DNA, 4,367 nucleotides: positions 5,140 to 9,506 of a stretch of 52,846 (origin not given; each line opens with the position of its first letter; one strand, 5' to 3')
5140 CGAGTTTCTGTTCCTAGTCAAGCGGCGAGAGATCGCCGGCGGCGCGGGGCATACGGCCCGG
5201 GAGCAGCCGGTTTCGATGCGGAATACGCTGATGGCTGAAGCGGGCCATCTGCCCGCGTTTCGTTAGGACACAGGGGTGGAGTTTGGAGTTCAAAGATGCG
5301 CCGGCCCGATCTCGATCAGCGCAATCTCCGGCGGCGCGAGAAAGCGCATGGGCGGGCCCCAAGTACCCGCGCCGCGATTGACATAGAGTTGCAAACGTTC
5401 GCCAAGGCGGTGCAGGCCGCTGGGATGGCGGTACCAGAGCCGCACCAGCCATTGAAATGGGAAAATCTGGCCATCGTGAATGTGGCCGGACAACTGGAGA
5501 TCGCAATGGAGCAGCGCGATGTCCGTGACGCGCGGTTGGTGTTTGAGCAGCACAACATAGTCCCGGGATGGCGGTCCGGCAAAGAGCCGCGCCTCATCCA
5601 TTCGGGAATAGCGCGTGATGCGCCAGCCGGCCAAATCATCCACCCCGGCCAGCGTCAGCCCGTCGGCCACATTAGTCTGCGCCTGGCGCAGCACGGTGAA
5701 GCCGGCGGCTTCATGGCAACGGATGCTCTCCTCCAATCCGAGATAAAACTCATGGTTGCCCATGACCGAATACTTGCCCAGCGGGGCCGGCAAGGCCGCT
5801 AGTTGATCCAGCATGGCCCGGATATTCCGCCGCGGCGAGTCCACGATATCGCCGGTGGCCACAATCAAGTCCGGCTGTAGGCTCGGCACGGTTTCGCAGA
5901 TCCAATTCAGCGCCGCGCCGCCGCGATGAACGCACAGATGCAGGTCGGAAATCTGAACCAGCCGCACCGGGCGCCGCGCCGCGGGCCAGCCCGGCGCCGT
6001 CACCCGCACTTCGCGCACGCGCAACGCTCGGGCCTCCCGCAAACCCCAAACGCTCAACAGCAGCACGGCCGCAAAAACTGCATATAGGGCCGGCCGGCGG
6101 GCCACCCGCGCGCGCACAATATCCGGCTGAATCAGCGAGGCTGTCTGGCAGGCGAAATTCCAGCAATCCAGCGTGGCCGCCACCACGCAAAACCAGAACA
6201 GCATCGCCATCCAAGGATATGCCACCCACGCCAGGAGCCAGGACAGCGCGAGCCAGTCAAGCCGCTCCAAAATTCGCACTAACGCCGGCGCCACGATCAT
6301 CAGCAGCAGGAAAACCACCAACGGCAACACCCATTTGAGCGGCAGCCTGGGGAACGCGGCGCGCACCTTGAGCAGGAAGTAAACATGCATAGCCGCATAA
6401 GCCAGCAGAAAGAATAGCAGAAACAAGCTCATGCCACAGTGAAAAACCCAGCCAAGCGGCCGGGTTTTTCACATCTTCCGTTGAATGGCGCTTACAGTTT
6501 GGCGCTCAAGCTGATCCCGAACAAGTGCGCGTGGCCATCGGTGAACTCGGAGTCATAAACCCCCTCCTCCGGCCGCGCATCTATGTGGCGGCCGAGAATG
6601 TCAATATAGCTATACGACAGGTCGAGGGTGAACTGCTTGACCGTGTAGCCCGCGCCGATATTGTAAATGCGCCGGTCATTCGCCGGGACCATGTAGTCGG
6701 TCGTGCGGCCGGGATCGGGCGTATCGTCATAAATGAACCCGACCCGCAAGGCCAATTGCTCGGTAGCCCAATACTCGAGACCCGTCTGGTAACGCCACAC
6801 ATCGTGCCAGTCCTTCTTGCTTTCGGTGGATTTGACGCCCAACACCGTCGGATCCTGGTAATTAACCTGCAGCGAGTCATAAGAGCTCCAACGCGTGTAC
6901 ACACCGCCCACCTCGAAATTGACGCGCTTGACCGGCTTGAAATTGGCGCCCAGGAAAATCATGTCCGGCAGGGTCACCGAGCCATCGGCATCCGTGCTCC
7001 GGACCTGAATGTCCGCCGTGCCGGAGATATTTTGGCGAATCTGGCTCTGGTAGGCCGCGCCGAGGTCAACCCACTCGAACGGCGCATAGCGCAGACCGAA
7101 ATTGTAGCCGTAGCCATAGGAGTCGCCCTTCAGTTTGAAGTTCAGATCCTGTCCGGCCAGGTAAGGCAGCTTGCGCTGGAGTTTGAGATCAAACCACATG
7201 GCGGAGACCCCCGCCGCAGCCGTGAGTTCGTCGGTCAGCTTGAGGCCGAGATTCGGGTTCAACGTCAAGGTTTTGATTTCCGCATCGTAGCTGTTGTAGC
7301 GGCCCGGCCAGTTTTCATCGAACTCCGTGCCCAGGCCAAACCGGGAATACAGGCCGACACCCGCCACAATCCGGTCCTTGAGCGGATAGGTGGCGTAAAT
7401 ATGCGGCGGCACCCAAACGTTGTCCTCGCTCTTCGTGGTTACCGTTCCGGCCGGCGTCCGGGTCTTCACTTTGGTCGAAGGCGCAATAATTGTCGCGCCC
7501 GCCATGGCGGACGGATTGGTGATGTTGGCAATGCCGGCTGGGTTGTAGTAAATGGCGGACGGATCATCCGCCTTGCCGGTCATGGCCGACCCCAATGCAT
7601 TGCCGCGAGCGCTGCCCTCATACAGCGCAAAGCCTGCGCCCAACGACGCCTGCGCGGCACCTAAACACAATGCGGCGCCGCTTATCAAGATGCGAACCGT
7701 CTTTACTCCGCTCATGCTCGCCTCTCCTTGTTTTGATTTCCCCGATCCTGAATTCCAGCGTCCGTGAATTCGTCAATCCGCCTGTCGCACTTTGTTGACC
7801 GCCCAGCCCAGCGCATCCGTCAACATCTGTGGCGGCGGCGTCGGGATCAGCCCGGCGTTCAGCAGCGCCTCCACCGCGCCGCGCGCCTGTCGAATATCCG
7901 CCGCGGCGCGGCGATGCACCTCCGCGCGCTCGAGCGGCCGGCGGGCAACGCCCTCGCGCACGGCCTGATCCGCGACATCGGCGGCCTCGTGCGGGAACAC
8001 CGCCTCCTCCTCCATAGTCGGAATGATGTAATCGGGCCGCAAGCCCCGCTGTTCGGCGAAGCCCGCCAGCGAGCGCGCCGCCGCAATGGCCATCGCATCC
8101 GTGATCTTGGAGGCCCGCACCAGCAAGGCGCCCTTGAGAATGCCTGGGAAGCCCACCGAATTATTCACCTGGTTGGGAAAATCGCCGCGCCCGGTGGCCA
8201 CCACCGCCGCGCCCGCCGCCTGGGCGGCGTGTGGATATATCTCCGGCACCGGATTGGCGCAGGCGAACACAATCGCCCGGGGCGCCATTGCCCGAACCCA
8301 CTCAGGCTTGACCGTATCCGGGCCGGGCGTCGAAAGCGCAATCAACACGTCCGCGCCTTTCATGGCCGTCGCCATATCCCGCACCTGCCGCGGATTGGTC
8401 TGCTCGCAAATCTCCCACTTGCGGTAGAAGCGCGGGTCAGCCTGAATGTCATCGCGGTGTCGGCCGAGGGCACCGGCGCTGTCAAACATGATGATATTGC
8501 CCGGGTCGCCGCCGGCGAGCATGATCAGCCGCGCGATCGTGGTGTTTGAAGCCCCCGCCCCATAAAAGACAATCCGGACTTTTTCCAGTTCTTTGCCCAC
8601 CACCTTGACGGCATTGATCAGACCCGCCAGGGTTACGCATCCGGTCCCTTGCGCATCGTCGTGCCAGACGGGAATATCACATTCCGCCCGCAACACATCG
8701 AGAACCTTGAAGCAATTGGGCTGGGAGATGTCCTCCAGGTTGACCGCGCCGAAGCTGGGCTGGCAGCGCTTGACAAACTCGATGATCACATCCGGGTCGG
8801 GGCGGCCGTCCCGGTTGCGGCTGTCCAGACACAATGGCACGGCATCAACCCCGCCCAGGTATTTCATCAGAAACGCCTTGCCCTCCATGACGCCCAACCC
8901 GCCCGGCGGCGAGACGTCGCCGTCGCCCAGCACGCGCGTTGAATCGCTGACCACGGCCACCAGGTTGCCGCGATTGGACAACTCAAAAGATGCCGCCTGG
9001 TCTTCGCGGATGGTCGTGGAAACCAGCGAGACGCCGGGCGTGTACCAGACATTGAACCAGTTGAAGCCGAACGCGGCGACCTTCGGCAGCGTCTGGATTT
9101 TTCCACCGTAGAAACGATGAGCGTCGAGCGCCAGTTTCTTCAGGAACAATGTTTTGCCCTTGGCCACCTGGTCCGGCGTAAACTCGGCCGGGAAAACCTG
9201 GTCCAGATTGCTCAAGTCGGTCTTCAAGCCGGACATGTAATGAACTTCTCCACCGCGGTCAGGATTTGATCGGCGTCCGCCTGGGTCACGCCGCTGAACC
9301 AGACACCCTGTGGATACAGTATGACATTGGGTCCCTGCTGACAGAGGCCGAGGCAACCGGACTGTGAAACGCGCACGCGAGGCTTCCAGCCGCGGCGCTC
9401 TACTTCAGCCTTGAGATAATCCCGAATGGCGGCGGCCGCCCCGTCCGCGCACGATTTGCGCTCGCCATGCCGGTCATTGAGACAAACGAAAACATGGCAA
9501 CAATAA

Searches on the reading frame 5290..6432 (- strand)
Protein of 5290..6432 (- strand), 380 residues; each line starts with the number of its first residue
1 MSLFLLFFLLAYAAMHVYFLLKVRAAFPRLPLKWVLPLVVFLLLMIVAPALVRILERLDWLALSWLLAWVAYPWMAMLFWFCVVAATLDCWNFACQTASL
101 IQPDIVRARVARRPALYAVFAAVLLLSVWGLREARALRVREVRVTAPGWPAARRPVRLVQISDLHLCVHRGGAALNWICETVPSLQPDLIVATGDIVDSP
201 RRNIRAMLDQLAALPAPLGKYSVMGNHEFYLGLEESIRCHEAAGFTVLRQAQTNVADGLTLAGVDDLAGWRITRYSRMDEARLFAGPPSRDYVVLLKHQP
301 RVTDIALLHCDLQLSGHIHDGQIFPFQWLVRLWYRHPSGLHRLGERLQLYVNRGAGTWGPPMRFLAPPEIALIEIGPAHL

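Call 10: search_protein_families(library=pfam, proteins=[window:5290-6432:-])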
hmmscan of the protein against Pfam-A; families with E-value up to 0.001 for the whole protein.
window:5290-6432:- (380 aa): 1 family
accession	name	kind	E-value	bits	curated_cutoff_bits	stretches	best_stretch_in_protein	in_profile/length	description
PF00149.33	Metallophos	-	7.2e-13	49.8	21.5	1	157-320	2-190/191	Calcineurin-like phosphoesterase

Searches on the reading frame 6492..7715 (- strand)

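Call 10: search_protein_families(library=pfam, proteins=[window:6492-7715:-])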
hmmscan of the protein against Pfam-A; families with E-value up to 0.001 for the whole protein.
window:6492-7715:- (407 aa): 4 families
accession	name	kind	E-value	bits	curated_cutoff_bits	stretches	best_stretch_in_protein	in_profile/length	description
PF03349.22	Toluene_X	-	1.7e-63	215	29.7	1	20-401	4-415/421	Outer membrane protein transport protein (OMPP1/FadL/TodX)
PF13505.12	OMP_b-brl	-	3.6e-05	24.5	28.7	0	184-344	22-158/175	Outer membrane protein beta-barrel domain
PF10677.15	DUF2490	-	0.00015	21.9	29.8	0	221-279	8-60/186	Protein of unknown function (DUF2490)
PF13609.12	Porin_4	-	0.00017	22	27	0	134-370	139-304/310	Gram-negative porin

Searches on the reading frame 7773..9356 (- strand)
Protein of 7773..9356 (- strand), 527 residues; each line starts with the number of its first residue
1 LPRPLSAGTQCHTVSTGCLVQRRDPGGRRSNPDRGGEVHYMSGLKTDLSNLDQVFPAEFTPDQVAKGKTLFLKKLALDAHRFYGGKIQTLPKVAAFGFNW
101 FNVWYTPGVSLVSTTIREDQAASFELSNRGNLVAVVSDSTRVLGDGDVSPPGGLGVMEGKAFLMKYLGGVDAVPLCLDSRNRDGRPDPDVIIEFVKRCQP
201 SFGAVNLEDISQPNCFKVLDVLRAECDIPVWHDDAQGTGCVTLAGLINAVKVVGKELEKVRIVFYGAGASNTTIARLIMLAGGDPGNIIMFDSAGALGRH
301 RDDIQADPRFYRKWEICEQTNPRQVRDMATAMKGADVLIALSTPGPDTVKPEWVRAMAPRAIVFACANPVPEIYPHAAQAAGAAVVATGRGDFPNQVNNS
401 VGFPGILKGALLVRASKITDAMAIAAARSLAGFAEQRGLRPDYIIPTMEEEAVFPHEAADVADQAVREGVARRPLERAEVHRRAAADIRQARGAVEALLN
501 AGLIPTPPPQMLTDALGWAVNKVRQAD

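Call 10: search_protein_families(library=pfam, proteins=[window:7773-9356:-])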
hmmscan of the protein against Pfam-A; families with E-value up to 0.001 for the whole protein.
window:7773-9356:- (527 aa): 2 families
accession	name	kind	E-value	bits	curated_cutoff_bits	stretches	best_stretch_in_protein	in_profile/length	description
PF03949.21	Malic_M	-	1.7e-25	90.3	23.5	1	236-450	2-241/258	Malic enzyme, NAD binding domain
PF00390.24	malic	-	1.3e-17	64.7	23.1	1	102-222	21-181/182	Malic enzyme, N-terminal domain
